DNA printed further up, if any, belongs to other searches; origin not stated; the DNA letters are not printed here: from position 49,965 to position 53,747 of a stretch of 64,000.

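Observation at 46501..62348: A 16-kb sigma54-driven unit that interleaves a Qmo/Hdr-like membrane redox complex with receiver domains in three proteins and two kinases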

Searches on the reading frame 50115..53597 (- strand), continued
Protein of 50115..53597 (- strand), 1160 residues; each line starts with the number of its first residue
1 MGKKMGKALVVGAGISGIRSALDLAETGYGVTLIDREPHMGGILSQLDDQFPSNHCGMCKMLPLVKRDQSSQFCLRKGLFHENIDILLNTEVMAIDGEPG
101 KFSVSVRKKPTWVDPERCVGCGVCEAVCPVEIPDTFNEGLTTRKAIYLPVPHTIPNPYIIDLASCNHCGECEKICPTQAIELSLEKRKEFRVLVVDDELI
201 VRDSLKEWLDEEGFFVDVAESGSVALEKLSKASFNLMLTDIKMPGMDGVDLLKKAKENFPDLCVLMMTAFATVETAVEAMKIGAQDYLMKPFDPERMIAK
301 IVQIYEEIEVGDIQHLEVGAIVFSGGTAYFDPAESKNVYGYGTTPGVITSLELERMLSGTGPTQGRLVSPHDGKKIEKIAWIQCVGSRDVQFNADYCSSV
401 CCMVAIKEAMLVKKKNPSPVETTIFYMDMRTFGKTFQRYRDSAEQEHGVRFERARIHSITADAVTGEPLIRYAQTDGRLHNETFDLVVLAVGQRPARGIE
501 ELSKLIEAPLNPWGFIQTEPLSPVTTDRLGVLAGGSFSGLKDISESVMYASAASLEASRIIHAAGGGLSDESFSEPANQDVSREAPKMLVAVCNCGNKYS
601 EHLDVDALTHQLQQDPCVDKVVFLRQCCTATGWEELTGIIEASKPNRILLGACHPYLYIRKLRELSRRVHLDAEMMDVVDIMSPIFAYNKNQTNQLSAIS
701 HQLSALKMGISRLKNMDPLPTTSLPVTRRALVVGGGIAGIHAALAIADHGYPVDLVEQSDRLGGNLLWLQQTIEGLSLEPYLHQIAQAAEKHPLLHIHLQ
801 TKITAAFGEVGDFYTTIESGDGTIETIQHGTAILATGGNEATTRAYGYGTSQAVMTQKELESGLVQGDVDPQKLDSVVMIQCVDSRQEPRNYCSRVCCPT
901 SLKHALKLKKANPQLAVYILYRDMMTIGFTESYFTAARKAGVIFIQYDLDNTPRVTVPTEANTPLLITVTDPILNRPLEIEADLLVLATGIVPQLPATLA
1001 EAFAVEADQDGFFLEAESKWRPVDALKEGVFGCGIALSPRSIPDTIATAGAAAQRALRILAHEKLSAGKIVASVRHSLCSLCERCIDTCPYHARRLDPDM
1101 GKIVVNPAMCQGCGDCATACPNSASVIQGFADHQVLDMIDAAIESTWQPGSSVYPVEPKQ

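Call 14: find_related_loci(query=A1, collection=genome_contigs, flank=10000)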
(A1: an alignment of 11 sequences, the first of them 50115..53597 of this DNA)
Query A1 (1160 aa) in genome_contigs; peptide patterns used: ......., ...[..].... (x = any residue, [..] = any of these).
600 stretches matched a pattern (row limit reached: there are more); 578 encode a relative of the query (tblastn E <= 1e-3); the best 80 are kept; 80 distinct loci.
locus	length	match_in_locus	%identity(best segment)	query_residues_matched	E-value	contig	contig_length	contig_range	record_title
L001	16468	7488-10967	91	1-1160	0e+0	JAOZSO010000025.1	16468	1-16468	MAG: Desulfobacterales bacterium isolate GMC6.metabat2.208 GMC6_3112_length_16468_cov_7.589228, whole genome shotgun seq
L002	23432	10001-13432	70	1-1143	0e+0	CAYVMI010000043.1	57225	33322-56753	MAG TPA_asm: uncultured Desulfobacterales bacterium isolate SRP167671_co2_52 genome assembly, contig: NODE_686_length_57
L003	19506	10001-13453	66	1-1145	0e+0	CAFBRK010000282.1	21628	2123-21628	Olavius algarvensis associated proteobacterium Delta 3 isolate mag3:49deedb4-927c-43a8-ad40-04e63e16f3c8 genome assembly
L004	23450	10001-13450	61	1-1148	0e+0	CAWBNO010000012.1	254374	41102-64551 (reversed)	MAG: uncultured delta proteobacterium isolate MFD09779.bin.1.88 genome assembly, contig: contig_23276, whole genome shot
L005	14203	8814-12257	61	1-1146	0e+0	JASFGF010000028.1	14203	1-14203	MAG: Desulfobacterales bacterium isolate D0606U02metaG_Bin_281 D0606U02metaG_FD_scaffold_346_c1, whole genome shotgun se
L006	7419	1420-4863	61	1-1146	0e+0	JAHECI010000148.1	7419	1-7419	MAG: Desulfobacterales bacterium isolate Ww166 NODE_26839_length_7419_cov_5.076596, whole genome shotgun sequence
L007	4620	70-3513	61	1-1146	0e+0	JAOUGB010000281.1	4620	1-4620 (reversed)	MAG: Desulfobacteraceae bacterium isolate 4_1_July_SF_Bin60 4_1_July_SF_Bin60_scaffold_11571_c1, whole genome shotgun se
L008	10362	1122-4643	58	1-1143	0e+0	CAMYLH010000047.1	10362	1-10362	MAG: uncultured Desulfobacterales bacterium isolate FCS_M_Desulfobacterota_02 genome assembly, contig: scaffold_7903, wh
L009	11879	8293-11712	60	1-1143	0e+0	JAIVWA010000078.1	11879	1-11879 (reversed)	MAG: Gammaproteobacteria bacterium isolate HYP3_UM_18 NODE_374_length_11879_cov_0.984173, whole genome shotgun sequence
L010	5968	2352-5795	59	1-1153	0e+0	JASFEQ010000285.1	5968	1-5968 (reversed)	MAG: Desulfobacteraceae bacterium isolate D0606M12metaG_Bin_56 D0606M12metaG_FD_scaffold_4429_c1, whole genome shotgun s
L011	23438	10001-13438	59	1-1144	0e+0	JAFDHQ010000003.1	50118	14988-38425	MAG: Deltaproteobacteria bacterium isolate Meg22_1214_Bin_280 Meg22_1214_Bin_280_scaffold_2263, whole genome shotgun seq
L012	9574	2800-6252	59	1-1140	0e+0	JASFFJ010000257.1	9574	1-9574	MAG: Desulfobacterales bacterium isolate D0606S02metaG_Bin_280 D0606S02metaG_FD_scaffold_2024_c1, whole genome shotgun s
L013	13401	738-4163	58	1-1143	0e+0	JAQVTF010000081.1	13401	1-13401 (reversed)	MAG: Desulfobacteraceae bacterium isolate STF1_291 NODE_13296_length_13401_cov_5.080533_Sandtown_F1, whole genome shotgu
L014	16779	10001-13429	58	1-1147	0e+0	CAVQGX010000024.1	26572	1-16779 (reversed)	MAG: uncultured delta proteobacterium isolate MFD09779.bin.3.209 genome assembly, contig: contig_24159, whole genome sho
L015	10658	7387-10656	60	1-1079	0e+0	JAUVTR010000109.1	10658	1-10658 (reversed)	MAG: Desulfobacterales bacterium isolate CSMAG_771 CSMAG_771_k141_1238463_length_10658_cov_12.0000, whole genome shotgun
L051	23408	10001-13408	56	1-1143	0e+0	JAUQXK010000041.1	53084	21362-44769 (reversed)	MAG: Desulfobacterales bacterium isolate BIN27 contig_56980, whole genome shotgun sequence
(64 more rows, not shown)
